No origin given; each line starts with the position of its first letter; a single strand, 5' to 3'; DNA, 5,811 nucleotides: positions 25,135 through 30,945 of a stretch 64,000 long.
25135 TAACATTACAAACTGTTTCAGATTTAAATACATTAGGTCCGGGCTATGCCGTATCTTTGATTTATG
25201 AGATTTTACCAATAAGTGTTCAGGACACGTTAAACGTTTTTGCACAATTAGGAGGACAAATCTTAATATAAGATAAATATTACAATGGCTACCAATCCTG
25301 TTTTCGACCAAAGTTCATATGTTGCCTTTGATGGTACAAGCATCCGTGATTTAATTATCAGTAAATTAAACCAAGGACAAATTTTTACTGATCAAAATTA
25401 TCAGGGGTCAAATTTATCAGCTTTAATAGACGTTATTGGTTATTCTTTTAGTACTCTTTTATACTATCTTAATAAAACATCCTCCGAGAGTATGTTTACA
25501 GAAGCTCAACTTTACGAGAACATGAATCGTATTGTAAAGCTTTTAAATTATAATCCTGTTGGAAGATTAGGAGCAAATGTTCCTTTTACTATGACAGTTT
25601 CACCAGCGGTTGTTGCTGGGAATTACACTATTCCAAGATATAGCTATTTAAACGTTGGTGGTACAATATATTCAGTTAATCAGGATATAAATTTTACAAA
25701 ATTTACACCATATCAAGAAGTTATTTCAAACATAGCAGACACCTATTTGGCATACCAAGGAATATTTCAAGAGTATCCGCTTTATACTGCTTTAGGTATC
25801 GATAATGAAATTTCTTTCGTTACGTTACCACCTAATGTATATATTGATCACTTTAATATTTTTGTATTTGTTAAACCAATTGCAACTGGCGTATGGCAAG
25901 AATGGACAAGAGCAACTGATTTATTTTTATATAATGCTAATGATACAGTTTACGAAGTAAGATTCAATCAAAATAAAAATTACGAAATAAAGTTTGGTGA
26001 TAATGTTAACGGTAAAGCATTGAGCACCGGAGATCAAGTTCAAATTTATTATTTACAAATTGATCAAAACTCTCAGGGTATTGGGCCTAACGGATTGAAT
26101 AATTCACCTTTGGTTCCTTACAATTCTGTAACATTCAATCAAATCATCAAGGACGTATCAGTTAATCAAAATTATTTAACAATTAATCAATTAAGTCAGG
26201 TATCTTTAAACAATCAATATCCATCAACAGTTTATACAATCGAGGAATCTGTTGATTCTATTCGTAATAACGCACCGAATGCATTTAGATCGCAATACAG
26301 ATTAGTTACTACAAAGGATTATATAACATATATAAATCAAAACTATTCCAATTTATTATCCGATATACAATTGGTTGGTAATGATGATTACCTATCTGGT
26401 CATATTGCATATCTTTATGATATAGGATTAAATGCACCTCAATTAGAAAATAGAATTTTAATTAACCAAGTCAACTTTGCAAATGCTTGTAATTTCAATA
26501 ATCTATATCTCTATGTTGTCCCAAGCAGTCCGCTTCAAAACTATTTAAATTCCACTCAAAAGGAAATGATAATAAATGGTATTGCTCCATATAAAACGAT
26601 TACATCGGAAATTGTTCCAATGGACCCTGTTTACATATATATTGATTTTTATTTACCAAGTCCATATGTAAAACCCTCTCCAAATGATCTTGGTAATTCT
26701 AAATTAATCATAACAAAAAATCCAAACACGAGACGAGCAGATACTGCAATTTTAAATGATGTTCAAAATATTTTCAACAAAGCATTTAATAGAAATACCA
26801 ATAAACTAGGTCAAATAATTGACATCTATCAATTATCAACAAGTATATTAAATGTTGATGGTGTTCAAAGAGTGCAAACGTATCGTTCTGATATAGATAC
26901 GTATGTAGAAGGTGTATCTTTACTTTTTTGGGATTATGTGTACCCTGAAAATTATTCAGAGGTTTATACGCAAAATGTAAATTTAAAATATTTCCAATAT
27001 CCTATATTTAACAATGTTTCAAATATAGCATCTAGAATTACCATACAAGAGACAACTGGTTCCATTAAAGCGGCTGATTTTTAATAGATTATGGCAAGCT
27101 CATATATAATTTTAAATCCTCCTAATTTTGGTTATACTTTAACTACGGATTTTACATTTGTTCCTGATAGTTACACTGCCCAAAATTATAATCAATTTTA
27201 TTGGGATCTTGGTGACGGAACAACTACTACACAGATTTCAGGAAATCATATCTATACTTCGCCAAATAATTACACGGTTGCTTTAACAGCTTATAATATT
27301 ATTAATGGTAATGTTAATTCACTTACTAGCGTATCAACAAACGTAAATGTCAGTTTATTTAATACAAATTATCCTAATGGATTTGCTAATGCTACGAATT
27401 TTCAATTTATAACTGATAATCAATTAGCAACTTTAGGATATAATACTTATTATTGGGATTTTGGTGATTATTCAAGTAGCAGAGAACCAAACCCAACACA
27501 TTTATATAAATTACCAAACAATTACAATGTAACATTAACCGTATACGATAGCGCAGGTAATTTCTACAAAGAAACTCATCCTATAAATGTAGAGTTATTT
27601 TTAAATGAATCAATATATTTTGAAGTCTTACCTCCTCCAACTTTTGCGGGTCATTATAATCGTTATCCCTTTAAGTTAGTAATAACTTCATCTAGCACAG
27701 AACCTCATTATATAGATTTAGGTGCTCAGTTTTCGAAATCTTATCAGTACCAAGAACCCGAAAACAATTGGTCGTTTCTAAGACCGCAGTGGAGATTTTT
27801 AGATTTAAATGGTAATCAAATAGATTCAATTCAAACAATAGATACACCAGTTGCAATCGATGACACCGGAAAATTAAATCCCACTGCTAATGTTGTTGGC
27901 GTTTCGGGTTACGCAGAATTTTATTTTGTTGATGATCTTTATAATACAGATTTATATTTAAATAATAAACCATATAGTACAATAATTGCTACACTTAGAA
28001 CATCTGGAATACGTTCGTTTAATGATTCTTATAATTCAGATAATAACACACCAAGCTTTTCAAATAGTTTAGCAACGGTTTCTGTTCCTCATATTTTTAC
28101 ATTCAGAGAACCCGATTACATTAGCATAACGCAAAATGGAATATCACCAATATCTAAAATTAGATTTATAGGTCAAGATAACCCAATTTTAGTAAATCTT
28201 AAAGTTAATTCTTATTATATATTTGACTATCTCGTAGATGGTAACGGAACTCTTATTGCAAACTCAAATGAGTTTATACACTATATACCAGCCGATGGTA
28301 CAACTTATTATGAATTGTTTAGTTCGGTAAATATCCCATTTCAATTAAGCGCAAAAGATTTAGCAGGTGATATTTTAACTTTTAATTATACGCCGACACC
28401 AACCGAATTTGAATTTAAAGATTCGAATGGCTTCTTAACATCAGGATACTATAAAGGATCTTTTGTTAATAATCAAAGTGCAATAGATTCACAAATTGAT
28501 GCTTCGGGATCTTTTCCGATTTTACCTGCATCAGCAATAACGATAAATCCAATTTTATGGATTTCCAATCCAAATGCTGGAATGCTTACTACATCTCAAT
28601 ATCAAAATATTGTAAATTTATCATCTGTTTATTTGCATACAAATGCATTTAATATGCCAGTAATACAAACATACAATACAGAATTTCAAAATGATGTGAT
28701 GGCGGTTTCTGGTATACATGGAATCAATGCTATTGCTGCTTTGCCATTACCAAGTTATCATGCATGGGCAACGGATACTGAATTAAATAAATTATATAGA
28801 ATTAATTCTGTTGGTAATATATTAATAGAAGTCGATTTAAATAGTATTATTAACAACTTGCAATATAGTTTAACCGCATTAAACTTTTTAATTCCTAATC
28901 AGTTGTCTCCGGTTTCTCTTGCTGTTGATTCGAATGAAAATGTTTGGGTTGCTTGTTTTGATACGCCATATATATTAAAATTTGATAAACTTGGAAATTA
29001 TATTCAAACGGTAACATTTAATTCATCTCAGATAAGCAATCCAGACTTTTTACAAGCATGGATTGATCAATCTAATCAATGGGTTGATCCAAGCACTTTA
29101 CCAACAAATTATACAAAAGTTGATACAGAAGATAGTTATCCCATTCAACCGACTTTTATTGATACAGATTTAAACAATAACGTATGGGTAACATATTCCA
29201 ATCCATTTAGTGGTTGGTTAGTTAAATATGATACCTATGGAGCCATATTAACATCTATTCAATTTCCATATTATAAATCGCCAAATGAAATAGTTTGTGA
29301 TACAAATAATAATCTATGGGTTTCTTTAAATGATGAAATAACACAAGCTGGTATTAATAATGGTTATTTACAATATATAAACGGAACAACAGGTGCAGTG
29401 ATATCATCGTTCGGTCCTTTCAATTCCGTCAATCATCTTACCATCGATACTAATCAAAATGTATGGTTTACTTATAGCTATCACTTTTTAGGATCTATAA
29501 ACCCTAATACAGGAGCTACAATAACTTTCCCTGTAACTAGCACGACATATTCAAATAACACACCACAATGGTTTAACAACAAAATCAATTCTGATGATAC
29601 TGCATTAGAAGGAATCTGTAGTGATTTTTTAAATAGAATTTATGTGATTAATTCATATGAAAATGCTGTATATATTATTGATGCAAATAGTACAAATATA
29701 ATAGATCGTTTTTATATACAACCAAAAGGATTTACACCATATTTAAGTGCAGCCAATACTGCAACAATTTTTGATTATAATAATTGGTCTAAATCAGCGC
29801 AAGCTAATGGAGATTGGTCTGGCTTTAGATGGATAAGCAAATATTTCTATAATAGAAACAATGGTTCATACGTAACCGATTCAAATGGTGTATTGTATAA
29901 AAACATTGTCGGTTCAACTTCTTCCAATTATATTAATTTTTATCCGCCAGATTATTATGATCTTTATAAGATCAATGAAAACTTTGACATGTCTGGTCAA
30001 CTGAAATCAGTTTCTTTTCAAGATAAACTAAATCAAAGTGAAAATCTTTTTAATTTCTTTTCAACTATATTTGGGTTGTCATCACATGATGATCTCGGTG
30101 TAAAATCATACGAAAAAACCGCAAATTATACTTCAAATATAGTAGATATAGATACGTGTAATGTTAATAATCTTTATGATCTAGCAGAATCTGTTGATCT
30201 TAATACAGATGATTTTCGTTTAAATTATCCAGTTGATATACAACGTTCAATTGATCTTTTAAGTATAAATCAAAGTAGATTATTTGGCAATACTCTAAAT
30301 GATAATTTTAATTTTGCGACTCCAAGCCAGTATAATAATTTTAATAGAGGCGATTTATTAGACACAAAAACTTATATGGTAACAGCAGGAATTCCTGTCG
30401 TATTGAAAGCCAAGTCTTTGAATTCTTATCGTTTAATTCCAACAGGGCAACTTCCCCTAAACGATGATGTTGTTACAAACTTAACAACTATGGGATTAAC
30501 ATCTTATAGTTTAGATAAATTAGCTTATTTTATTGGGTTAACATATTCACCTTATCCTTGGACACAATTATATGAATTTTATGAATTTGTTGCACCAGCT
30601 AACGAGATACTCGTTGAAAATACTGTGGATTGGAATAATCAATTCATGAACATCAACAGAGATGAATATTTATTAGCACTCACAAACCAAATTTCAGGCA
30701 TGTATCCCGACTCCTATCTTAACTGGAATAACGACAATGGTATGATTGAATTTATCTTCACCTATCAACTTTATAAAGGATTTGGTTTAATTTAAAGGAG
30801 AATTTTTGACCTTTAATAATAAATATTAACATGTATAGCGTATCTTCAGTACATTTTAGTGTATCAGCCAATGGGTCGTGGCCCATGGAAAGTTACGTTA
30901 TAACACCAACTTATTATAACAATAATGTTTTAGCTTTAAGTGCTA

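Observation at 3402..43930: Exact 90-bp DNA identity between two fibre genes 40.4 kb apart: recent inter-gene exchange of repeat modules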

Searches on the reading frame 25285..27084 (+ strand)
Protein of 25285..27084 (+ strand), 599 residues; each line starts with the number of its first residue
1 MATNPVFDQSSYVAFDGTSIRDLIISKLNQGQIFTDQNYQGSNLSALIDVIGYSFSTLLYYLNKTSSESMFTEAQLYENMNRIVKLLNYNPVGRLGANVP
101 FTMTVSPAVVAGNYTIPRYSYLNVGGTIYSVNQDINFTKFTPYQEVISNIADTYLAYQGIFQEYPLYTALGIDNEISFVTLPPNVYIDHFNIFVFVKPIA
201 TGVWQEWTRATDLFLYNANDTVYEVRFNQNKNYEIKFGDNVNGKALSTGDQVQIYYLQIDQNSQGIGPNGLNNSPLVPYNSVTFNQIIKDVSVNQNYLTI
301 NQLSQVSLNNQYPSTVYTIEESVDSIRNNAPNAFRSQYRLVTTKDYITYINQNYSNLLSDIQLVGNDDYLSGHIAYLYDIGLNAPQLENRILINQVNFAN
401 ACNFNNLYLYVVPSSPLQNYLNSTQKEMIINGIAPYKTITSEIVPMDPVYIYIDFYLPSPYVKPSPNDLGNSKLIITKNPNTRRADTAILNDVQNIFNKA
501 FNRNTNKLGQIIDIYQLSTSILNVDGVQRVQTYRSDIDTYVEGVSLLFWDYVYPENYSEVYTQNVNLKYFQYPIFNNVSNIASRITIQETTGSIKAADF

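Call 10: search_protein_families(library=phrogs, proteins=[window:25285-27084:+])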
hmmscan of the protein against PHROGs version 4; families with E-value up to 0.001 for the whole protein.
window:25285-27084:+ (599 aa): 2 families
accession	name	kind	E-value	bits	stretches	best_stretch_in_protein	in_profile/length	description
phrog_219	-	tail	9.8e-41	141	1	12-368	6-340/598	baseplate wedge subunit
phrog_1369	-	tail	0.0002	21.2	1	191-254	165-225/489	baseplate protein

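Call 61: search_protein_families(library=pfam, proteins=[window:25285-27084:+], max_evalue=0.001)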
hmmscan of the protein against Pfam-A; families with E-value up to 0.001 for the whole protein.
window:25285-27084:+ (599 aa): 0 families

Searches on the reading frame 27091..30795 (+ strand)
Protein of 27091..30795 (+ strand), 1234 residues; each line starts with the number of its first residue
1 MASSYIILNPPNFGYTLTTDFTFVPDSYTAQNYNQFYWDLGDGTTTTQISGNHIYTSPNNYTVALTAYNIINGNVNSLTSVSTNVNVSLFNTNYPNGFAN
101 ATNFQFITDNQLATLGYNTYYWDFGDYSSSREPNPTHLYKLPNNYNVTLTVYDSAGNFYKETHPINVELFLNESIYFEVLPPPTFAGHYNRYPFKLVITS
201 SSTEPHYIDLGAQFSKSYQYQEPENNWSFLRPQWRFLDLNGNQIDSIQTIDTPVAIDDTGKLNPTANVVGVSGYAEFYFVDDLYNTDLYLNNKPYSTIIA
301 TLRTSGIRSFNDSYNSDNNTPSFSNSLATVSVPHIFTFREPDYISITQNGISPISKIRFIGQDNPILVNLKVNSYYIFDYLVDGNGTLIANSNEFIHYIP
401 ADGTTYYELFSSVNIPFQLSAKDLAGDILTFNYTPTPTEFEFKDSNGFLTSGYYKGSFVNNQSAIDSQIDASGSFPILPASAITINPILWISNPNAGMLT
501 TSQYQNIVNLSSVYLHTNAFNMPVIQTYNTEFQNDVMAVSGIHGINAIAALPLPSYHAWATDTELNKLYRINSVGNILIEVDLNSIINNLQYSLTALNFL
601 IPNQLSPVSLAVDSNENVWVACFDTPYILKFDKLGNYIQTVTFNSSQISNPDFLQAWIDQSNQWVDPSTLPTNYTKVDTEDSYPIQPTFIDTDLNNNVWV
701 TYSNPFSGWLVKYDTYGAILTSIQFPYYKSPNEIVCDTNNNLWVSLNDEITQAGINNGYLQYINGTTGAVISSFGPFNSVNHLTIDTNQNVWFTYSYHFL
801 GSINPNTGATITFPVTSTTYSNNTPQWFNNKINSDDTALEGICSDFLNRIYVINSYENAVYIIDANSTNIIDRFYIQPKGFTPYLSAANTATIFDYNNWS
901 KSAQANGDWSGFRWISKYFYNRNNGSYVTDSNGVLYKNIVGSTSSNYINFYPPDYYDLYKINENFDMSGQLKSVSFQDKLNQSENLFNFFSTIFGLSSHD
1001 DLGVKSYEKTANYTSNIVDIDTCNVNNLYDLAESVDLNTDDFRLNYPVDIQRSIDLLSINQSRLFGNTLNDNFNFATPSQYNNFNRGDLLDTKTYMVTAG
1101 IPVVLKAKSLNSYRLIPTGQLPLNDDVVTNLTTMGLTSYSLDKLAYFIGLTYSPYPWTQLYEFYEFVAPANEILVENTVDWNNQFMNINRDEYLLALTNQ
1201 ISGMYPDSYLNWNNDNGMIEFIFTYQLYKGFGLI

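Call 11: search_protein_families(library=phrogs, proteins=[window:27091-30795:+])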
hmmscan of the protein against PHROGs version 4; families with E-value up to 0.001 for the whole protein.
window:27091-30795:+ (1234 aa): 0 families

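Call 61: search_protein_families(library=pfam, proteins=[window:27091-30795:+], max_evalue=0.001)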
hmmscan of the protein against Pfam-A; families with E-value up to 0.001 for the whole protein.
window:27091-30795:+ (1234 aa): 4 families
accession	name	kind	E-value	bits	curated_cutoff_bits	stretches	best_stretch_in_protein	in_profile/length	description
PF18911.6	PKD_4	-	1.5e-18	67.1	27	2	109-159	26-76/85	PKD domain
PF00801.26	PKD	-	7e-14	52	23.5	2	93-157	7-71/80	PKD domain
PF08450.18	SGL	-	1.6e-07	31.6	26.3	1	566-653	146-232/246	SMP-30/Gluconolactonase/LRE-like region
PF07494.17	Reg_prop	-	0.00023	21.4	20.4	0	608-623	8-23/24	Two component regulator propeller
